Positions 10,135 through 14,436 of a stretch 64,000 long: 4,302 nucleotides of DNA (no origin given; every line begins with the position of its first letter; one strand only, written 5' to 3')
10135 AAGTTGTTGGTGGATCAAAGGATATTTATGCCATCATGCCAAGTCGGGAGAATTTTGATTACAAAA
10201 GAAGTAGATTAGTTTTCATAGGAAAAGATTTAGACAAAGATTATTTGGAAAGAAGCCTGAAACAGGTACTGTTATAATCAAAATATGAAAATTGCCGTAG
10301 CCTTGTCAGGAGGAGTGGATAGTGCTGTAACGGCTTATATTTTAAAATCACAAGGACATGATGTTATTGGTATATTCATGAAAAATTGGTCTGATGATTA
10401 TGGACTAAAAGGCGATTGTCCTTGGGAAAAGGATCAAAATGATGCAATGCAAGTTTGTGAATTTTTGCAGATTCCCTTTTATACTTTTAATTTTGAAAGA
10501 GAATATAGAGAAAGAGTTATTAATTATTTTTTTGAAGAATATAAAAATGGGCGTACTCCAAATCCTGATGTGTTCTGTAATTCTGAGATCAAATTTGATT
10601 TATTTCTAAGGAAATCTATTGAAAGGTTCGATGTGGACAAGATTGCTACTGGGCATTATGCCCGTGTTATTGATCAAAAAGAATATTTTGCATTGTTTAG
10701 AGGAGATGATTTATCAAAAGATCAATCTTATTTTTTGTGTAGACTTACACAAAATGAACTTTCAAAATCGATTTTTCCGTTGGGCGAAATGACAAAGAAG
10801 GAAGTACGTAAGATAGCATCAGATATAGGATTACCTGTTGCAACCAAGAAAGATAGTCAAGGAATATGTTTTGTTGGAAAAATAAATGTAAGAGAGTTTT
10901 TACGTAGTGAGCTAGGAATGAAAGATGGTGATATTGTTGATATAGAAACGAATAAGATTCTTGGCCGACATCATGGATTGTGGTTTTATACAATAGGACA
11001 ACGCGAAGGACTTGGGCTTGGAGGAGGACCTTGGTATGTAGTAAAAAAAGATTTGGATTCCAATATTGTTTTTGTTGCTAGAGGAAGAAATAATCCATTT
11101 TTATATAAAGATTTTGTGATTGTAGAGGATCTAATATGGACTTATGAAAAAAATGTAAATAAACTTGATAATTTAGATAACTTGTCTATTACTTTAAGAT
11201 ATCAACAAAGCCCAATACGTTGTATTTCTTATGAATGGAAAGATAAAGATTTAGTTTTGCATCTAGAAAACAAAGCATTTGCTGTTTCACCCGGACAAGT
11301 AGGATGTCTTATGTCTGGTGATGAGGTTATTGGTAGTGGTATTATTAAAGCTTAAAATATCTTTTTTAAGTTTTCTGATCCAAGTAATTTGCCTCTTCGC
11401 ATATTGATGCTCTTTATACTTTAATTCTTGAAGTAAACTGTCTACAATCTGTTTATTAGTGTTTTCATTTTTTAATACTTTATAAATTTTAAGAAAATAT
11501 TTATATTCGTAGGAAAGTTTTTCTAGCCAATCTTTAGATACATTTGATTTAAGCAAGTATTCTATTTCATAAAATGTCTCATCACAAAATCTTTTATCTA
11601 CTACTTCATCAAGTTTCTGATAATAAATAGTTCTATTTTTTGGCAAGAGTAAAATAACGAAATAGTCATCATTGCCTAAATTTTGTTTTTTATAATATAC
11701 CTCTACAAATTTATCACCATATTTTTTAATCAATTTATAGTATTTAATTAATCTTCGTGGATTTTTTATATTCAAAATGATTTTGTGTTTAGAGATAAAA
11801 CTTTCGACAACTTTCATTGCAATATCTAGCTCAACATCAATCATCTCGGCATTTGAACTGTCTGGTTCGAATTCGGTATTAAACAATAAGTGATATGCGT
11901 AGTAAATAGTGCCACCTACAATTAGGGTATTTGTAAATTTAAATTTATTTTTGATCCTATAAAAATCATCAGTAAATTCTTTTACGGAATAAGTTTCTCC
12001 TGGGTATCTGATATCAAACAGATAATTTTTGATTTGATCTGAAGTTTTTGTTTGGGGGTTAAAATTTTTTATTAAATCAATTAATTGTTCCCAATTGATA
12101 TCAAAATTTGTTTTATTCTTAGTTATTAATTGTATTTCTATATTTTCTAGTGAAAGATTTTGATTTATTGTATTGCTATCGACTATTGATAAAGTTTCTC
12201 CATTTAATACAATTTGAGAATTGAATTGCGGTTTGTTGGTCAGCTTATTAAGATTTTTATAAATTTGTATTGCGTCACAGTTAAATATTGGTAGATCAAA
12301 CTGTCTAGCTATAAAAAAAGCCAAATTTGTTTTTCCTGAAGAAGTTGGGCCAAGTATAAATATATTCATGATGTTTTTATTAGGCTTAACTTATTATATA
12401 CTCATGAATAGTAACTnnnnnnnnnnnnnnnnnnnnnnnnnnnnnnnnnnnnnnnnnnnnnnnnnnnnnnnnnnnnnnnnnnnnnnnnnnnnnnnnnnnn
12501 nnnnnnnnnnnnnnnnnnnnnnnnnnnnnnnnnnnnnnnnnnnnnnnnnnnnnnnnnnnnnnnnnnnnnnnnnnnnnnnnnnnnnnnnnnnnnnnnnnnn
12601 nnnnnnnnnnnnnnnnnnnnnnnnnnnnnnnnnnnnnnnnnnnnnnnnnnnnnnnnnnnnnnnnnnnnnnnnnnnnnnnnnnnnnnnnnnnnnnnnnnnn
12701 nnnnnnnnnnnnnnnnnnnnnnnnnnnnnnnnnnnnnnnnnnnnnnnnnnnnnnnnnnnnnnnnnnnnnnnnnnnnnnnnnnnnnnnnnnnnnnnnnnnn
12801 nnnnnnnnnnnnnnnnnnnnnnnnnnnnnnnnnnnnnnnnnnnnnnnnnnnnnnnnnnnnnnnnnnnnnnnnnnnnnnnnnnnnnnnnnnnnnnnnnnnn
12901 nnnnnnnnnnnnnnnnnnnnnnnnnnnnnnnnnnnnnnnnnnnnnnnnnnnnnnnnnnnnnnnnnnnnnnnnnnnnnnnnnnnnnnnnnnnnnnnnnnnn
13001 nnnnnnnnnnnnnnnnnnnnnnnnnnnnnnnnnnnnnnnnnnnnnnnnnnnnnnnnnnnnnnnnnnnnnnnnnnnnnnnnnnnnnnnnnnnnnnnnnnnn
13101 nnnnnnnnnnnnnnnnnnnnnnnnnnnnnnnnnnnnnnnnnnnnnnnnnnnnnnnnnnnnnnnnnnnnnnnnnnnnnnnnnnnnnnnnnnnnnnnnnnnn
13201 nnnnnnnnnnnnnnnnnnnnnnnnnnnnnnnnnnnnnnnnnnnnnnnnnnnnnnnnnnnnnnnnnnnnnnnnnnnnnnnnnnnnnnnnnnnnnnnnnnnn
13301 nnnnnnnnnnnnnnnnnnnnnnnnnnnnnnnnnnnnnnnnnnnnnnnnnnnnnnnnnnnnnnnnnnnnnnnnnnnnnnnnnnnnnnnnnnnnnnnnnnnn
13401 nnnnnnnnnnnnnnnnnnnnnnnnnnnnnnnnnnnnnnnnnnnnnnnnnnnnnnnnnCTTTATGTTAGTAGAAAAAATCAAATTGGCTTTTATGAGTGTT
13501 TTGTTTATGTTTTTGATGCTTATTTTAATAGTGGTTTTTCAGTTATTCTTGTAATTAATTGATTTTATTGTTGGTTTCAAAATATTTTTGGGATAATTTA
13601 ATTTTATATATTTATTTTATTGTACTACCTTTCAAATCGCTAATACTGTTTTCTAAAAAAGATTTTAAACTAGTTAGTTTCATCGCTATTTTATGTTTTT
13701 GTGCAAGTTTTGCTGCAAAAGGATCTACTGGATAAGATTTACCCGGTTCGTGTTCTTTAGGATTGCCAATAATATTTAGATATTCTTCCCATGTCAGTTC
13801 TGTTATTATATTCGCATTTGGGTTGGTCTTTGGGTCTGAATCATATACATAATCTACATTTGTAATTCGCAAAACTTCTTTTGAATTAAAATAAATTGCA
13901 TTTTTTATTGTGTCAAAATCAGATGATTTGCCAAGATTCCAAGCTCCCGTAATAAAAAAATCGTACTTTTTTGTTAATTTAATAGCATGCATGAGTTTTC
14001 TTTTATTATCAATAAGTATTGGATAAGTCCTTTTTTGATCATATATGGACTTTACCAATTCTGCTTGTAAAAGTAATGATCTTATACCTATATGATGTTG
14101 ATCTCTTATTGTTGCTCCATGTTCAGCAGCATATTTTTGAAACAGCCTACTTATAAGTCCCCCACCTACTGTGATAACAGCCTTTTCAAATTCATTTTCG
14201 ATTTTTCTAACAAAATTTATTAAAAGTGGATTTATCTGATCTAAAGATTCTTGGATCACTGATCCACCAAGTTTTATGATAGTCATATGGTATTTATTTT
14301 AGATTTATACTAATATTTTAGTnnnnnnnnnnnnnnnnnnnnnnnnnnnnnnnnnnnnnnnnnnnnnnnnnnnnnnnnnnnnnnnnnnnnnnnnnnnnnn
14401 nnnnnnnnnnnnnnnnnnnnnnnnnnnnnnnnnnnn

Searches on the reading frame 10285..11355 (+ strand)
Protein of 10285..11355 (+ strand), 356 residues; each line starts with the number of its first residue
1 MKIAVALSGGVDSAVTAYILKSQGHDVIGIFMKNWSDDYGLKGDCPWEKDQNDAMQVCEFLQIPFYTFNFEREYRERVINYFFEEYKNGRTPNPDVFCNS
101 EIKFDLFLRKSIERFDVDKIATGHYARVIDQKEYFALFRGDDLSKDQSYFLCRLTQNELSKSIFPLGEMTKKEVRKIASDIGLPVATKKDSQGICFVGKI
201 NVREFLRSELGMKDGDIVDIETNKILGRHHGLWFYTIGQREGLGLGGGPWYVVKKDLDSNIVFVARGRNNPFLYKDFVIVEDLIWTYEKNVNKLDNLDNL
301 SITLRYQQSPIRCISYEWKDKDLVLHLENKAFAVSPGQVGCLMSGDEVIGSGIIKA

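Call 3: search_protein_families(library=pfam, proteins=[window:10285-11355:+])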
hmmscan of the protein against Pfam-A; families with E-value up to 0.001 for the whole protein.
window:10285-11355:+ (356 aa): 6 families
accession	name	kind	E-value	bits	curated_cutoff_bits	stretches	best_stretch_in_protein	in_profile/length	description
PF03054.22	tRNA_Me_trans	-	3.4e-82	275.4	20.6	1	1-199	1-202/202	tRNA methyl transferase HUP domain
PF20259.3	tRNA_Me_trans_M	-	1.3e-25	89.1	27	1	204-266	2-66/66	tRNA methyl transferase PRC-barrel domain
PF20258.4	tRNA_Me_trans_C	-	1.2e-11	45.2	20.6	1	278-354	4-77/77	Aminomethyltransferase beta-barrel domain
PF02540.23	NAD_synthase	-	2.7e-05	23.8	21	0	2-75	20-86/242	NAD synthase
PF02568.20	ThiI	-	9.4e-05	22.5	20.5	0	6-36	9-39/197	Thiamine biosynthesis protein (ThiI)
PF01171.26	ATP_bind_3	-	0.00021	21.5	27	0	2-183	1-161/182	PP-loop family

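Call 18: search_protein_families(library=ncbifam, proteins=[window:10285-11355:+], max_evalue=0.001)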
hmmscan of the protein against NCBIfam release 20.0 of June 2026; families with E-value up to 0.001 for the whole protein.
window:10285-11355:+ (356 aa): 12 families
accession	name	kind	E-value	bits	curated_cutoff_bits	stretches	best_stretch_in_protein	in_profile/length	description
NF001138.1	PRK00143.1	equivalog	3.4e-124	414.3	284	1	2-354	1-345/345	tRNA 2-thiouridine(34) synthase MnmA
TIGR00420.1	trmU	equivalog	5.9e-121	403.6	236.95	1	1-354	1-351/351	tRNA 2-thiouridine(34) synthase MnmA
NF011258.0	PRK14664.1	equivalog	7.9e-64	216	680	1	2-354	7-345/362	tRNA 2-thiouridine(34) synthase MnmA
NF011259.0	PRK14665.1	equivalog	1.1e-48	166.1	364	1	2-354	7-358/360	tRNA 2-thiouridine(34) synthase MnmA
NF010587.0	PRK13980.1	equivalog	2.1e-07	30.4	255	1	3-71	34-95/267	NAD+ synthase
TIGR02432.1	lysidine_TilS_N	equivalog_domain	1.1e-06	28.8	93.6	1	2-186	1-168/189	tRNA lysidine(34) synthetase TilS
NF049949.1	tRNAsynTtuAPyrococ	equivalog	1.5e-05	24.3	450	1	2-189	49-219/292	tRNA-5-methyluridine(54) 2-sulfurtransferase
NF006222.0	PRK08349.1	subfamily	1.9e-05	24.6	251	0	1-37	1-35/198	hypothetical protein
TIGR00552.1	nadE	equivalog_domain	3.4e-05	23.2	63.65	0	3-71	25-87/251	NAD(+) synthase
TIGR00268.2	TIGR00268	equivalog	6.2e-05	22.4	150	0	2-20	15-33/259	ATP-dependent sacrificial sulfur transferase LarE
TIGR00884.1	guaA_Cterm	equivalog_domain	0.00015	21.2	338.75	0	2-32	18-49/310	glutamine-hydrolyzing GMP synthase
NF000848.1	PRK00074.1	equivalog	0.0007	18.3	400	0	2-32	215-247/512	glutamine-hydrolyzing GMP synthase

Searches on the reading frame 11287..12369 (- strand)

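Call 3: search_protein_families(library=pfam, proteins=[window:11287-12369:-])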
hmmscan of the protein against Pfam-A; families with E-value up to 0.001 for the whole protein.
window:11287-12369:- (360 aa): 2 families
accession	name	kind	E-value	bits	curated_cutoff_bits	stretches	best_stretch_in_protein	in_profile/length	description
PF01715.23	IPPT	-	3.1e-25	89.7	23.6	1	105-333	13-242/243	IPP transferase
PF01745.22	IPT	-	0.00014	21.8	20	1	4-43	5-44/233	Isopentenyl transferase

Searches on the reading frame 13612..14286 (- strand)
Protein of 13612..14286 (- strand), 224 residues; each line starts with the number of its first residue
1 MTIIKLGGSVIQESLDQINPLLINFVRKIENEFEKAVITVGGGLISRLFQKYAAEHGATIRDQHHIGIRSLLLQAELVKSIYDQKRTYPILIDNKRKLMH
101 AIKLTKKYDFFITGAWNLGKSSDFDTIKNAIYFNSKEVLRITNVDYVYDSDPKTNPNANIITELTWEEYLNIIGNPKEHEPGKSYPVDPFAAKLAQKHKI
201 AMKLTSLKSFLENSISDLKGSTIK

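Call 10: search_protein_families(library=pfam, proteins=[window:13612-14286:-], max_evalue=0.01)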
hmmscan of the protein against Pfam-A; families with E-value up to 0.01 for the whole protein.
window:13612-14286:- (224 aa): 1 family
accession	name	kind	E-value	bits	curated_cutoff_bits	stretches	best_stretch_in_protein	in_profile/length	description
PF00696.33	AA_kinase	-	7.7e-17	62.2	24.9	1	2-204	3-232/234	Amino acid kinase family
